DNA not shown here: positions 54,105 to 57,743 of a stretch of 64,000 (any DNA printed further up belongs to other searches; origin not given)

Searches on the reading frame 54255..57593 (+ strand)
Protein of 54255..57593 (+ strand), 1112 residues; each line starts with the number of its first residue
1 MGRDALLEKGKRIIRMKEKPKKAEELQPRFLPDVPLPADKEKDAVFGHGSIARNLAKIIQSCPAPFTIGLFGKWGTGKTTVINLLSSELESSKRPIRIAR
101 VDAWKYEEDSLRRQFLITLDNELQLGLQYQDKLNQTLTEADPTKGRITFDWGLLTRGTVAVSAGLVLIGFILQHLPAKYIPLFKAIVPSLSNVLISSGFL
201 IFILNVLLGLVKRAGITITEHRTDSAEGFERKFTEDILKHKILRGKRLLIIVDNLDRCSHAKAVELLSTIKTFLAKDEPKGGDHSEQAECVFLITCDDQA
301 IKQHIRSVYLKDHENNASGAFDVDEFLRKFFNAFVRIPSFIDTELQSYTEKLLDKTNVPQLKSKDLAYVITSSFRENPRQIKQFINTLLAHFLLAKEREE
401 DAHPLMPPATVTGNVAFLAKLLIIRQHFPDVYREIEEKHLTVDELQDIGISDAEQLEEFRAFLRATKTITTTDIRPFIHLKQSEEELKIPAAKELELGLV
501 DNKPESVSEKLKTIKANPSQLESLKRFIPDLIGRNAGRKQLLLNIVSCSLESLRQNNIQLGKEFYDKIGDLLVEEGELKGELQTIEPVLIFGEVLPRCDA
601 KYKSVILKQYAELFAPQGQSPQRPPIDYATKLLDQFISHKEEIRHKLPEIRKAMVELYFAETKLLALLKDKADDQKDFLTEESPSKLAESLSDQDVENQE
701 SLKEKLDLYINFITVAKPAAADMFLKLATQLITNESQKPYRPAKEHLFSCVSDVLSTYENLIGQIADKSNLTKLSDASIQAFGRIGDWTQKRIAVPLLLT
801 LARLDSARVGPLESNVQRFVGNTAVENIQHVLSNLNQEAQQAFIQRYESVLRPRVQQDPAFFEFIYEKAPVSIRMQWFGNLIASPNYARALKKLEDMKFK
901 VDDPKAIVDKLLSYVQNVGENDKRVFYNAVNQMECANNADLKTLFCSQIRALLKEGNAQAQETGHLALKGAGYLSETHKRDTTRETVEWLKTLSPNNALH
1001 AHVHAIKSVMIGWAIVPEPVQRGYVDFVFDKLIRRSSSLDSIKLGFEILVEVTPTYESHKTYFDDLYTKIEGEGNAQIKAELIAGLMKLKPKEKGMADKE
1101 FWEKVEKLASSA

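Call 107: search_protein_families(library=pfam, proteins=[window:54255-57593:+], max_evalue=0.0001)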
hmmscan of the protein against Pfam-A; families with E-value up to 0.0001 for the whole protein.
window:54255-57593:+ (1112 aa): 2 families
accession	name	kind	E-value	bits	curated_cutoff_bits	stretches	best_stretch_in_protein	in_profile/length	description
PF07693.20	KAP_NTPase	-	6.4e-34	118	20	1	50-389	3-287/293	KAP family P-loop domain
PF13401.12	AAA_22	-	4.9e-08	33.8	27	0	70-124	10-63/130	AAA domain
